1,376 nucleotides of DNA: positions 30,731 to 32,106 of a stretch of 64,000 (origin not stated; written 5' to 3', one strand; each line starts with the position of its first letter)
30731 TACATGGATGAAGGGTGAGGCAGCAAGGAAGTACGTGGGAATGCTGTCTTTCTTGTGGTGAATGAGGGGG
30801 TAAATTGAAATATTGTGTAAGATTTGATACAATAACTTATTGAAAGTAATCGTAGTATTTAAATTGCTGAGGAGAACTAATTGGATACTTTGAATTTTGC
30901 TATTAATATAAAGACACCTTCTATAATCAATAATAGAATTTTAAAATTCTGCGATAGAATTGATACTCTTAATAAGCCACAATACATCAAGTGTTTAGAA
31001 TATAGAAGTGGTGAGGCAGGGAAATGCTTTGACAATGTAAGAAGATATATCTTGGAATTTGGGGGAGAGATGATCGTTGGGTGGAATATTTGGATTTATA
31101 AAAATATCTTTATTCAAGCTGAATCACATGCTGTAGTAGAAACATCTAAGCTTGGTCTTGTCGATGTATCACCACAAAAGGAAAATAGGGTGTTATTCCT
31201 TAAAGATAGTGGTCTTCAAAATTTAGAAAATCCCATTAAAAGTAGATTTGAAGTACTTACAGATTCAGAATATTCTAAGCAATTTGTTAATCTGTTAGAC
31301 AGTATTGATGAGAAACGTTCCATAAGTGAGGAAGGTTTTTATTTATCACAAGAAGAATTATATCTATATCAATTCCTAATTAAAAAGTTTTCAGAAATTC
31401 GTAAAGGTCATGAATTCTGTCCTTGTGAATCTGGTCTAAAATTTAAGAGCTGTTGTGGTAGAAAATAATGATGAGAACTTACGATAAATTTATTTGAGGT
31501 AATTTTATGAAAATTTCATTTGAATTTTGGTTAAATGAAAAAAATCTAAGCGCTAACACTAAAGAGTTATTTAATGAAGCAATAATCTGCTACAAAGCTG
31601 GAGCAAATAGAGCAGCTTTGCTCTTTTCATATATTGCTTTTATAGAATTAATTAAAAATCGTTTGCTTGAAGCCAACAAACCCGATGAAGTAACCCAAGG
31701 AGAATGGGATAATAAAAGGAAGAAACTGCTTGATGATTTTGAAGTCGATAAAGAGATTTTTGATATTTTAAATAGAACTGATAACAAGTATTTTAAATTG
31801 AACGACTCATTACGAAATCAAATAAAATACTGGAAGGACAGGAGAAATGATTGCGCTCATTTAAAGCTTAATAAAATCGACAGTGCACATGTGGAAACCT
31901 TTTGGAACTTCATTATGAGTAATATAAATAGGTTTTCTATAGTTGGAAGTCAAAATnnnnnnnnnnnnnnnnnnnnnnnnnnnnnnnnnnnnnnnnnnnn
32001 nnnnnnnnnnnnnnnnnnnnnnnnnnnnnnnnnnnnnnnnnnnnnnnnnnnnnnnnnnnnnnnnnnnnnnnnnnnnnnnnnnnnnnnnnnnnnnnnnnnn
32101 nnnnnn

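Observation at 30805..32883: AT-rich two-gene islet (SEC-C-motif protein plus HEPN-like protein): candidate uncharacterised defence or abortive-infection module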

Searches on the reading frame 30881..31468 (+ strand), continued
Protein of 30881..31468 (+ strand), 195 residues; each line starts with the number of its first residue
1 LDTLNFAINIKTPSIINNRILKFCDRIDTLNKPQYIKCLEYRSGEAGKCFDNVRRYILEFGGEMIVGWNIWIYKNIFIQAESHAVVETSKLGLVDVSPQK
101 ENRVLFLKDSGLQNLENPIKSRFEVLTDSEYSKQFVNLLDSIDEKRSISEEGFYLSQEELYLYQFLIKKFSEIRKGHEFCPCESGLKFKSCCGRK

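Call 61: get_annotated_region(hit=H1, flank=5000)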
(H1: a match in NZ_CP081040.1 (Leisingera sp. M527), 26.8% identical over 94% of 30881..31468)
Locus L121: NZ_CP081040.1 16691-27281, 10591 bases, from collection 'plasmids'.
description: Leisingera sp. M527 plasmid unnamed3, complete sequence
organism: Leisingera sp. M527 (NCBI taxid 2867014)
taxonomy: Bacteria; Pseudomonadota; Alphaproteobacteria; Rhodobacterales; Roseobacteraceae; Leisingera; Leisingera sp. M527
host: -; source: -; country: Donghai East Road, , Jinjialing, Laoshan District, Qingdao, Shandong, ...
typing (MOB-suite, as given by PLSDB): non-mobilizable
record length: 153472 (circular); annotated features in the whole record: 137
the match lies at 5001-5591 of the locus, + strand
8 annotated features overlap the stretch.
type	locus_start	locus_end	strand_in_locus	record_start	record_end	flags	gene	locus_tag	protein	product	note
CDS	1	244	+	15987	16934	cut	-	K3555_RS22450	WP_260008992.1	DMT family transporter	GO:0055085 - transmembrane transport [Evidence IEA]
CDS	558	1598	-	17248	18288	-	-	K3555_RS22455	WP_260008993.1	sterol desaturase family protein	GO:0008610 - lipid biosynthetic process [Evidence IEA]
CDS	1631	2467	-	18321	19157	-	-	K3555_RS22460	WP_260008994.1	3-methyl-2-oxobutanoate hydroxymethyltransferase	GO:0015940 - pantothenate biosynthetic process [Evidence IEA]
CDS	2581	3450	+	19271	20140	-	-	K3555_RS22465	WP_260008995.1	LysR family transcriptional regulator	GO:0006355 - regulation of DNA-templated transcription [Evidence IEA]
CDS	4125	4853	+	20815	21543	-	-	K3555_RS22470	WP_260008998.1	hypothetical protein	-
CDS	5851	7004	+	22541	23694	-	-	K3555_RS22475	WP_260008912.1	IS3 family transposase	-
CDS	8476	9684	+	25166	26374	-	repA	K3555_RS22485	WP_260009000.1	plasmid partitioning protein RepA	-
CDS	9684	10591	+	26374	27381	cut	repB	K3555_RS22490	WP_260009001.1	plasmid partitioning protein RepB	-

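Call 82: search_protein_families(library=padloc, proteins=[L105:5354-6214:+, L089:696-1910:+, L098:4812-6380:+, L099:5591-6181:+, L118:3884-4936:+, L098:6413-7399:+], max_evalue=0.001)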
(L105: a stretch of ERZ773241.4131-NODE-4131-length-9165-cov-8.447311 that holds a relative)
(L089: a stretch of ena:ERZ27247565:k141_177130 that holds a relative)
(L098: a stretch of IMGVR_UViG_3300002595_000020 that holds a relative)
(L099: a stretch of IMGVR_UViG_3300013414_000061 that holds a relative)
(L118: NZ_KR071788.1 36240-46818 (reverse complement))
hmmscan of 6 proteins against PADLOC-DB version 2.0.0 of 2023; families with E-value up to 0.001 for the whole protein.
L105:5354-6214:+ (286 aa): 0 families

L089:696-1910:+ (404 aa): 0 families

L098:4812-6380:+ (522 aa): 1 family
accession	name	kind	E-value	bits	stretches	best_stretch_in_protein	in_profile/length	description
PDLC05032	PDC-S50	-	4.1e-125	415.9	1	7-382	4-381/387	-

L099:5591-6181:+ (196 aa): 0 families

L118:3884-4936:+ (350 aa): 5 families
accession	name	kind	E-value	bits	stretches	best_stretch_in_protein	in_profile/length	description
PDLC03865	LmuB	-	1.7e-06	24.5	1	46-334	538-807/1007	-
PDLC00551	JetC2|JetC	-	4.6e-06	22.7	1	82-308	272-495/1365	DUF3584 domain; MukB-like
PDLC03868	LmuB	-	1.9e-05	21.2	1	231-334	246-349/1035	-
PDLC00582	JetC3|JetC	-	0.00023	17.1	1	96-309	267-1012/1472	DUF3584 domain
PDLC00550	JetC2|JetC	-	0.0004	16.2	1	98-309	265-483/1355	DUF3584 domain; MukB-like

L098:6413-7399:+ (328 aa): 0 families

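Call 83: search_protein_families(library=pfam, proteins=[L105:5354-6214:+, L089:696-1910:+, L098:4812-6380:+, L099:5591-6181:+, L118:3884-4936:+, L098:6413-7399:+], max_evalue=0.01)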
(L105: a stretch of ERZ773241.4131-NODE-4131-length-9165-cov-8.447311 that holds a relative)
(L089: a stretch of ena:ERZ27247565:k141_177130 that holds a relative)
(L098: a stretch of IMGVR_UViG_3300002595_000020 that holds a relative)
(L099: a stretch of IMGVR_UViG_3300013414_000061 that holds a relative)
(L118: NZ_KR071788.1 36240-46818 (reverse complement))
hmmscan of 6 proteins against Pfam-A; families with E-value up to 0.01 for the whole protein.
L105:5354-6214:+ (286 aa): 0 families

L089:696-1910:+ (404 aa): 0 families

L098:4812-6380:+ (522 aa): 1 family
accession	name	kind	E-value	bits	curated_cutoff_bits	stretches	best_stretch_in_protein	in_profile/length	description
PF04326.19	SLFN_AlbA_2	-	1.7e-13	51.6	25.3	1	21-152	1-117/118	Schlafen, AlbA_2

L099:5591-6181:+ (196 aa): 3 families
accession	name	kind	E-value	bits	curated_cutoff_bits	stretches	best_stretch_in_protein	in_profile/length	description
PF20712.2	CyanoTRADDas_TM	-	4.6e-18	65.5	24.3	1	76-141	2-68/68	Cyanobacterial TRADD-N associated 2-Transmembrane domain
PF20990.2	DUF2207_C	-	0.0047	17.1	33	1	24-156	77-211/247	Predicted membrane protein (DUF2207) C-terminal domain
PF20108.4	DUF6498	-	0.0088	15.8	23.7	0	8-43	168-203/207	Family of unknown function (DUF6498)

L118:3884-4936:+ (350 aa): 2 families
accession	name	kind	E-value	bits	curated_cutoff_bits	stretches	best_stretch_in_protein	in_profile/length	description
PF11740.13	KfrA_N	-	1.2e-26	94.1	26.1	1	8-117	2-111/113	Plasmid replication region DNA-binding N-term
PF08614.16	ATG16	-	0.0097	16.5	33.7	1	196-274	96-174/200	Autophagy protein 16 (ATG16)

L098:6413-7399:+ (328 aa): 0 families

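Call 89: search_dna_similar(query=window:30881-31468:+, collection=phages, mode=protein, max_evalue=0.001, max_rows=20)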
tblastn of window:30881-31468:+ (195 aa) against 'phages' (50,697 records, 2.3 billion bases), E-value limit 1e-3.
Records with a match: 3; places in all: 3; records where one place covers at least 80% of the query: 1.
Best place of each record, by identity: <60% 3.
By first word of the organism name: Bacteriophage 1; Synechococcus 1; Nostoc 1.
By host as written in the record: - 1; Synechococcus elongatus PCC 7942 = FACHB-805 1; Nostoc sp. 1.
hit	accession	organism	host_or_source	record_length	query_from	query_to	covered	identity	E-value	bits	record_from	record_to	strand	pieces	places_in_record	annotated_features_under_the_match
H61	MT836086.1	Bacteriophage sp.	human fecal samples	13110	12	194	94%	32.6%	2e-24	105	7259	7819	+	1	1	record has no annotation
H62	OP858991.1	Synechococcus phage Sc-Yong805-1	Synechococcus elongatus PCC 7942 = ...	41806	39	111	37%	34.6%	3e-4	46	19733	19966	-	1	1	hypothetical protein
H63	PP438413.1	Nostoc phage Nsp-JY21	Nostoc sp.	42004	39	111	37%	34.6%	3e-4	46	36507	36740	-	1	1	hypothetical protein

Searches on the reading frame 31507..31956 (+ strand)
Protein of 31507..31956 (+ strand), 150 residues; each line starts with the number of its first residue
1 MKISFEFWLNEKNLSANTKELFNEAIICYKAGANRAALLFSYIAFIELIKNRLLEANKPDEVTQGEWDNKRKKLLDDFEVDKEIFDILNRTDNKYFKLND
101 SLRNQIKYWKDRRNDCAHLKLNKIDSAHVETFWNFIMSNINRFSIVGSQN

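Call 40: search_solved_structures(query=A4, max_evalue=10, show_alignments=3)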
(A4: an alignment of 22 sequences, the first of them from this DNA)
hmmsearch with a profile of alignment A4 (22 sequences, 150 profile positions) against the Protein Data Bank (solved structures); distinct sequences matched with E-value up to 10: 6.
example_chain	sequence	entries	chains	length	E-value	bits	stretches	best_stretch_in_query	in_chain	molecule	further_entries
9k22_A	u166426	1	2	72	0.19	15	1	61-118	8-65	Protein CBFA2T2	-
2nnu_A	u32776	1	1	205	0.23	14.7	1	99-130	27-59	Regulatory protein E2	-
1dto_A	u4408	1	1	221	0.25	14.6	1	99-130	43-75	REGULATORY PROTEIN E2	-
2goj_A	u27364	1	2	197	0.41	13.9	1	68-135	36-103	Fe-superoxide dismutase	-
2bpi_A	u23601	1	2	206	0.81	13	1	68-135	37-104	FE-SUPEROXIDE DISMUTASE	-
23wm_A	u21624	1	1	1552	4.3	10.6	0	42-99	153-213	PP507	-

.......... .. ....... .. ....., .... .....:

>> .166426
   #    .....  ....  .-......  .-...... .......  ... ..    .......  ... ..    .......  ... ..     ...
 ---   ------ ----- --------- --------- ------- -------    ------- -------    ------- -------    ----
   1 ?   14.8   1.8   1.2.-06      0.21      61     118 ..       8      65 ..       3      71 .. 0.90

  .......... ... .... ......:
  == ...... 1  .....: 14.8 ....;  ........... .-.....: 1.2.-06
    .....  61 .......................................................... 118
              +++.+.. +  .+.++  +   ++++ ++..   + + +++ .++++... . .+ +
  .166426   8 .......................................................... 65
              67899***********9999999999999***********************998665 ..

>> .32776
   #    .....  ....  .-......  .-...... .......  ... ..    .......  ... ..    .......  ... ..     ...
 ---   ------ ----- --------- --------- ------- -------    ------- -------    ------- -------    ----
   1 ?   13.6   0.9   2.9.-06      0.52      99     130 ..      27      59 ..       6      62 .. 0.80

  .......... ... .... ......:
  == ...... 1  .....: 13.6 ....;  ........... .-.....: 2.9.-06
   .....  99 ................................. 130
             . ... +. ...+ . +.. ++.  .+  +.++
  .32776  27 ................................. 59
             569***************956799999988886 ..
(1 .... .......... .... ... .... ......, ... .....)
